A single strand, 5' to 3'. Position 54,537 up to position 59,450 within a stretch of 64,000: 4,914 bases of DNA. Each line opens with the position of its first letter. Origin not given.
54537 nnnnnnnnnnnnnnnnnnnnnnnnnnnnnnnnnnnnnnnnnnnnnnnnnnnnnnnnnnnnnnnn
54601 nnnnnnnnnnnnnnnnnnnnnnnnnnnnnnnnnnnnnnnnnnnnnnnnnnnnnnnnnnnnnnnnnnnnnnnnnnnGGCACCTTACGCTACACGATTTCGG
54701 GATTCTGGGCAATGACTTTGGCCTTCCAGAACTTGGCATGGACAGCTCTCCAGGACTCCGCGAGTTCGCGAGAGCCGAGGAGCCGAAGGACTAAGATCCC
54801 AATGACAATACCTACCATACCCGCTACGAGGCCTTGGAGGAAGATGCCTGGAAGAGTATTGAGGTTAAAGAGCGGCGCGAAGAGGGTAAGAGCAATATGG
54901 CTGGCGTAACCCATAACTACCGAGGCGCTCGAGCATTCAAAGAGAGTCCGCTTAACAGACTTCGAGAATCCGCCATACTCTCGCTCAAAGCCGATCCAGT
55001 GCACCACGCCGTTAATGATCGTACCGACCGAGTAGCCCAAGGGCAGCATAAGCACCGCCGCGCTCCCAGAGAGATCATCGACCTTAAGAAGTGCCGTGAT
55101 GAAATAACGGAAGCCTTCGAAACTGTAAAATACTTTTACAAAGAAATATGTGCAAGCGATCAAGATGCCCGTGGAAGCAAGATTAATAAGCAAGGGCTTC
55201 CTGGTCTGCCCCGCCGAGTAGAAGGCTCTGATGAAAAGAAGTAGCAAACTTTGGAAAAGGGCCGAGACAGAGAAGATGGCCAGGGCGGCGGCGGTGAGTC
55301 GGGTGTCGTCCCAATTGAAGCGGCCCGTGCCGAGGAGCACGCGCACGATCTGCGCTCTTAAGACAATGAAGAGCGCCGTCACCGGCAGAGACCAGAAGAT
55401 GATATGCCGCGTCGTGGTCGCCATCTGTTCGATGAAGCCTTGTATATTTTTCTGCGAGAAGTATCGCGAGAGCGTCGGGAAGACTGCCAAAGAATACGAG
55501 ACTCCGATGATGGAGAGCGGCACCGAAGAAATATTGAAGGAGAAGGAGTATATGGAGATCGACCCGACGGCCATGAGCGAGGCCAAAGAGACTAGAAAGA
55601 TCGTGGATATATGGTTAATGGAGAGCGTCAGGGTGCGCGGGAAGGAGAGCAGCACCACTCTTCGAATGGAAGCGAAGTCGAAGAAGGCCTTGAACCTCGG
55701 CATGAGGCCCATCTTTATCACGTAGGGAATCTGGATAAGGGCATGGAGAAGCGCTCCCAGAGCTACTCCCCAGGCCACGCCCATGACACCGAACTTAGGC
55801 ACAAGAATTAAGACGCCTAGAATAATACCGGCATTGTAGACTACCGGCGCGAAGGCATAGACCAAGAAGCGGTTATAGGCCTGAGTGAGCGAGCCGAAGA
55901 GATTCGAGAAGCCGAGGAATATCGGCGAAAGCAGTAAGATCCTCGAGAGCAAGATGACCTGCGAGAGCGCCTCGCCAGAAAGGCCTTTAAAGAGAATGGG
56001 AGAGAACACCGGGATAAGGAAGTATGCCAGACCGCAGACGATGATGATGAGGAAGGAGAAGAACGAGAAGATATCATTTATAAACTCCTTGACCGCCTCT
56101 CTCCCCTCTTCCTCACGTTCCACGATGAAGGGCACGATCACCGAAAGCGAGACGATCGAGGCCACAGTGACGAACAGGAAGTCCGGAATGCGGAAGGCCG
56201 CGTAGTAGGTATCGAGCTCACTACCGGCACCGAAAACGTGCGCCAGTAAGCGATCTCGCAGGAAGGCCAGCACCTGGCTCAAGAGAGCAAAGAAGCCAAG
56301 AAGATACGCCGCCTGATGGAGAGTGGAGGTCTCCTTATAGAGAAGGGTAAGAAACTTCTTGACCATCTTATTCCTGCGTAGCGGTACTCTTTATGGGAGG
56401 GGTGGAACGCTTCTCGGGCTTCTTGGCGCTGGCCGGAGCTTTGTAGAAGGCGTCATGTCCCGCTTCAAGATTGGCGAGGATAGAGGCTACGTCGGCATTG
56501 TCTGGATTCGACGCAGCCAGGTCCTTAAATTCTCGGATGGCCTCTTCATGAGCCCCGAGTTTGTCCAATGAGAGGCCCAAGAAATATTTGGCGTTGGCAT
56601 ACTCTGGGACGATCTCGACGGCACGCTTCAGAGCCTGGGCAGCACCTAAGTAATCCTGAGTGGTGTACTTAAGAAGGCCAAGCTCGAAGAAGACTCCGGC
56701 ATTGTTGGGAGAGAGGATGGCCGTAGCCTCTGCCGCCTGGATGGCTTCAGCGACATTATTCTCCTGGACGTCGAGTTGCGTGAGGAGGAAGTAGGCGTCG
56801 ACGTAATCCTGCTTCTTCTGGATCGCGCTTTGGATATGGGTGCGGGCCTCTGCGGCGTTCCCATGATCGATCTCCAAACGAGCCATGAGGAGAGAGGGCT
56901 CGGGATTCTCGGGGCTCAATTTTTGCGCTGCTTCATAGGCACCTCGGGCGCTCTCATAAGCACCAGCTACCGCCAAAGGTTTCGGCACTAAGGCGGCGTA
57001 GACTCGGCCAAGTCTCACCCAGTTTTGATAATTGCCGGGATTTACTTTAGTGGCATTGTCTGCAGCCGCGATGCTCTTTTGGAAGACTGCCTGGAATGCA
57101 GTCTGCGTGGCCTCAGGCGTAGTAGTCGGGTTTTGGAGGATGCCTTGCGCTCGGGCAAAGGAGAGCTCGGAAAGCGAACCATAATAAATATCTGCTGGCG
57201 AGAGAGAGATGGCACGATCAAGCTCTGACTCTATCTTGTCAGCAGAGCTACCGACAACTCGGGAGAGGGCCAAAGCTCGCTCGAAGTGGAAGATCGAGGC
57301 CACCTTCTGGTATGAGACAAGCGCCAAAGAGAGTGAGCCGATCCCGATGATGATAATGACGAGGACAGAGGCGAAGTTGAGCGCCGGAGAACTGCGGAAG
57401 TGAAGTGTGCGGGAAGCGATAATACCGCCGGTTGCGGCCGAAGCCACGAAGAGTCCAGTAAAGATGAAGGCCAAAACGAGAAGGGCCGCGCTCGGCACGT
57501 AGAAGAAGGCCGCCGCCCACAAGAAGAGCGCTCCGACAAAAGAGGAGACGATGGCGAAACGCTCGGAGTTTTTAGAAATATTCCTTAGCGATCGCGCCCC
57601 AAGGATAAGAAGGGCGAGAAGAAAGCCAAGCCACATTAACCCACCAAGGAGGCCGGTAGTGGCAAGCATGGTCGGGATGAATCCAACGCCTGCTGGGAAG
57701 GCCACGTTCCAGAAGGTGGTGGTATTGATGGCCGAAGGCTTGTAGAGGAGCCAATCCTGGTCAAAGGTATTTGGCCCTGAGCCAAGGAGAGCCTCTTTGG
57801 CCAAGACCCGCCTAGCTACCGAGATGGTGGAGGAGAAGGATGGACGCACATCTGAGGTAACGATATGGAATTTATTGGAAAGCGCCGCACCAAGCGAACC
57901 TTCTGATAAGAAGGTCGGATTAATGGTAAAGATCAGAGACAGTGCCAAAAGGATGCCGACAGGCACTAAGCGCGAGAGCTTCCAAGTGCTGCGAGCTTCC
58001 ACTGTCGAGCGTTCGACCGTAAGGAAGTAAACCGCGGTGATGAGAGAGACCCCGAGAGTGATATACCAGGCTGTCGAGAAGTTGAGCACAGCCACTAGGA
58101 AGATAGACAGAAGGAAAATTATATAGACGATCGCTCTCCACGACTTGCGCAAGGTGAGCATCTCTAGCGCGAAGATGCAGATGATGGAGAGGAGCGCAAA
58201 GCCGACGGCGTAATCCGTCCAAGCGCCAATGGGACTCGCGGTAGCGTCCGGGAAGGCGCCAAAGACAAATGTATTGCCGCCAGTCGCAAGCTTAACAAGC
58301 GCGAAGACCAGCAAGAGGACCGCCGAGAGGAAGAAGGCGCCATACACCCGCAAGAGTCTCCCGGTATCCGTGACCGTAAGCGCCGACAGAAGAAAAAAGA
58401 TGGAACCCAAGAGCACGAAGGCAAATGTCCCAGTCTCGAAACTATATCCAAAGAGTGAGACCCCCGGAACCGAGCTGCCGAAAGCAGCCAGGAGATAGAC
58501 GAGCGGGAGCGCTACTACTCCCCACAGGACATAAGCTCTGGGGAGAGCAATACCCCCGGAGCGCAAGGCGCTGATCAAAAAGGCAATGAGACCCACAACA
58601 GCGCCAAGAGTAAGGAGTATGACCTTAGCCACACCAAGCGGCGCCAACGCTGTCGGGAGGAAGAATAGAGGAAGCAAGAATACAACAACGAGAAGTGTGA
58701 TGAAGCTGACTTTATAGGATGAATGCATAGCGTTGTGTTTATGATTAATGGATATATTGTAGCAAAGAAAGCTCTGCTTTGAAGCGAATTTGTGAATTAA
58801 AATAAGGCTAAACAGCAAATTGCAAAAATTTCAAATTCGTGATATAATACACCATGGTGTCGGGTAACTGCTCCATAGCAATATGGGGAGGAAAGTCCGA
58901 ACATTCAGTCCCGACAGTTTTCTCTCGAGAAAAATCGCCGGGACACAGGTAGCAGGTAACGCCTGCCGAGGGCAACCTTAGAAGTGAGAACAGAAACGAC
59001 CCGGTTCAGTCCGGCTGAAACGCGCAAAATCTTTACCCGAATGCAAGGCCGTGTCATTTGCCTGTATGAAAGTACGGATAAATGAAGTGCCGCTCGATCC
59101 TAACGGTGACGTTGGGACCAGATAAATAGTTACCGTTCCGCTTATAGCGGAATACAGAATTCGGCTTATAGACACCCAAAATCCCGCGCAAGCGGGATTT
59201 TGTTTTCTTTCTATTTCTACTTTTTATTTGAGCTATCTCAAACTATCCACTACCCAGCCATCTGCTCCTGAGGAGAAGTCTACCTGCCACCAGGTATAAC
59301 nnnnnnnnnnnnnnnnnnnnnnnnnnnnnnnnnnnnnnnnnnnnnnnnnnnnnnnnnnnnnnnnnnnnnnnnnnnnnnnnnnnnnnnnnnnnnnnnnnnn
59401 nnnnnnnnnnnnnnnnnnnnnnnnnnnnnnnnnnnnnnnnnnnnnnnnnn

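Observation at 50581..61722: Two paralogous beta-helix/SH3b surface enzymes with mosaic near-identical DNA segments (gene conversion) and duplicated upstream leaders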

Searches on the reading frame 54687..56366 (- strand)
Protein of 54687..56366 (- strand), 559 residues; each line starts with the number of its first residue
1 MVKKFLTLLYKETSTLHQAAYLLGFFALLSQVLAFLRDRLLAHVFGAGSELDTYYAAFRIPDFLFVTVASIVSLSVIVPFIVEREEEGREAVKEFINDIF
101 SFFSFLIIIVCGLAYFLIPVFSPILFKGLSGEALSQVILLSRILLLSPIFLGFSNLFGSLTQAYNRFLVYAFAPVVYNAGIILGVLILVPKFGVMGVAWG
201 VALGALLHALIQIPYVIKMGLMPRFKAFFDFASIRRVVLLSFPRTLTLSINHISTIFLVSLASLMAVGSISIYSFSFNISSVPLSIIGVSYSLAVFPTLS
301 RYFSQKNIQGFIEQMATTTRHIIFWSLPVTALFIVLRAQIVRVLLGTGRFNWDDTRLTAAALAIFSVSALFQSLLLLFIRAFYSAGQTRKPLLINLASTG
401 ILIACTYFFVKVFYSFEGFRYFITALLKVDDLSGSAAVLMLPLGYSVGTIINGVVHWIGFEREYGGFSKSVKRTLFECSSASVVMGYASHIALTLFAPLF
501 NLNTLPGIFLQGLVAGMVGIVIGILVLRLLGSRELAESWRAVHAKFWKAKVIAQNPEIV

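Call 5: search_protein_families(library=pfam, proteins=[window:54687-56366:-], max_evalue=0.01)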
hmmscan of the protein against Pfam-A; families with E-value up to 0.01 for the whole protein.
window:54687-56366:- (559 aa): 3 families
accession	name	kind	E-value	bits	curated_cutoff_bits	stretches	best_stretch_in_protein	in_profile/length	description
PF03023.19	MurJ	-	3.3e-64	217.6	27.4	1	41-493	1-433/451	Lipid II flippase MurJ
PF01943.22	Polysacc_synt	-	4.2e-08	33.4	28.2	1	104-302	81-273/274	Polysaccharide biosynthesis protein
PF01554.23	MatE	-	3.2e-06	27.4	24.9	1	249-407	7-160/161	MatE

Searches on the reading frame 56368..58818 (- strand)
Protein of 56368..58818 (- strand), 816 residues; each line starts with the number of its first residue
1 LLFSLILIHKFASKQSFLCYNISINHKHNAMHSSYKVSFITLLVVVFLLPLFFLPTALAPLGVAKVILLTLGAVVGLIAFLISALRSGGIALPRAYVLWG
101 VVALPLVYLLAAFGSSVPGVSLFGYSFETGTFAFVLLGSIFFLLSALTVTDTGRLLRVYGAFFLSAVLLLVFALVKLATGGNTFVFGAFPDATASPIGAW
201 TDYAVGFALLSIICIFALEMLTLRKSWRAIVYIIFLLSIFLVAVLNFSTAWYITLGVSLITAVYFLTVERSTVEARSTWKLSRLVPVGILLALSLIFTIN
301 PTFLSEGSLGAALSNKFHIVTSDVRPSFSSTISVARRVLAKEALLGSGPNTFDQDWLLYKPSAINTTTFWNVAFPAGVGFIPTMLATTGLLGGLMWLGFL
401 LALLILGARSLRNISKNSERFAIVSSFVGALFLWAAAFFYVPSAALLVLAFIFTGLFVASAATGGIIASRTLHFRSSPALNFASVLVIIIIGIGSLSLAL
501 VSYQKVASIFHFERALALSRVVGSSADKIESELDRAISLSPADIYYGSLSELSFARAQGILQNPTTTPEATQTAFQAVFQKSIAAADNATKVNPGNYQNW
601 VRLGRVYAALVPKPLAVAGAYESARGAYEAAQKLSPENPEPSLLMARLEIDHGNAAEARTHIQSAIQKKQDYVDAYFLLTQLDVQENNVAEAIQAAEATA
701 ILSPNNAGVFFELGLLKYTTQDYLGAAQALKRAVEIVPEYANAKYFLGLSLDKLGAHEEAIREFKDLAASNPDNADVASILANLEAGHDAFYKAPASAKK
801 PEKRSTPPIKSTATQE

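Call 5: search_protein_families(library=pfam, proteins=[window:56368-58818:-], max_evalue=0.01)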
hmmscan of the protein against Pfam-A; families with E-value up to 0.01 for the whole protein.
window:56368-58818:- (816 aa): 15 families
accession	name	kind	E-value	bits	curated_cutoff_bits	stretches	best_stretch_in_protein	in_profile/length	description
PF14559.12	TPR_19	-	2.8e-17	63.2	25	3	721-784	5-68/68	Tetratricopeptide repeat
PF13432.12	TPR_16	-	2.3e-15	57.1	32.7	3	712-775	2-65/65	Tetratricopeptide repeat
PF23914.1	TPR_CcmH_CycH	-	1.6e-10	41.5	42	1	593-700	46-148/158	Cytochrome c-type biogenesis protein H TPR domain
PF13428.12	TPR_14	-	1.9e-09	37.7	23.5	0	640-681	2-43/44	Tetratricopeptide repeat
PF13371.12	TPR_9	-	2.8e-09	37.3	35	1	684-740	6-62/73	Tetratricopeptide repeat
PF07719.23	TPR_2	-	2.4e-08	33.9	27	0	741-774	1-34/34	Tetratricopeptide repeat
PF13414.12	TPR_11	-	7.2e-07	29.2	26.8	0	721-755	8-42/42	TPR repeat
PF12895.13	ANAPC3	-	1.8e-05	25.4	27.2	1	686-764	2-79/82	Anaphase-promoting complex, cyclosome, subunit 3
PF25062.1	ARM_TT21_N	-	4.8e-05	23.6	40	0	615-712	110-207/222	Tetratricopeptide repeat protein 21 N-terminal ARM repeat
PF00515.34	TPR_1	-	0.00036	20.7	27.8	0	741-762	1-22/34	Tetratricopeptide repeat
PF25060.1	ARM_TT21_2nd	-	0.0006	19.8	27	1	634-686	217-269/270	Tetratricopeptide repeat protein 21 second ARM domain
PF13431.12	TPR_17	-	0.00094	19.7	24.4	0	587-608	3-24/34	Tetratricopeptide repeat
PF20308.4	TPR-S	-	0.0012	19.8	27.6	0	722-783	1-59/102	Tetratricopeptide Repeats-Sensor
PF13174.12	TPR_6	-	0.005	17.9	26.3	0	747-773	6-32/33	Tetratricopeptide repeat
PF13181.12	TPR_8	-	0.008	16.7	25.7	0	742-774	2-34/34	Tetratricopeptide repeat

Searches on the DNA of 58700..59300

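Call 57: search_rna_families(source=window, start=58700, end=59300, threshold=evalue, max_evalue=1)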
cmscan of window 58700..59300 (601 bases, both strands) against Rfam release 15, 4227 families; matches with E-value up to 1: 7.
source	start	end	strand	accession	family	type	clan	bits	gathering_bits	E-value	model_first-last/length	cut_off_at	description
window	58856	59180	+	RF00010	RNaseP_bact_a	Gene; ribozyme;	CL00002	98.9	100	5.2e-31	1-367/367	no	Bacterial RNase P class A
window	59113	59205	+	RF00512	Leu_leader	Cis-reg; leader;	-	27.4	50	0.0016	1-148/148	no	Leucine operon leader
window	59149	59209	+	RF01772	rnk_pseudo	Cis-reg; leader;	-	22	55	0.25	1-108/108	no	Pseudomonas rnk leader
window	59178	59202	-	RF00195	RsmY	Gene; sRNA;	CL00106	21.8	57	0.0036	97-121/121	no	RsmY RNA family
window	59146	59229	+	RF01770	rimP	Cis-reg; leader;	-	21.1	47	0.61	1-102/102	no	Gammaprotebacteria rimP leader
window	58712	58785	+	RF01424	snoR118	Gene; snRNA; snoRNA; CD-box;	CL00071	17.9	44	0.62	1-92/92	no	small nucleolar RNA snoR118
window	58792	58952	+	RF00064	HgcG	Gene; snRNA; snoRNA; HACA-box;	-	15.2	77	0.057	1-276/276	no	HgcG RNA (Pab40)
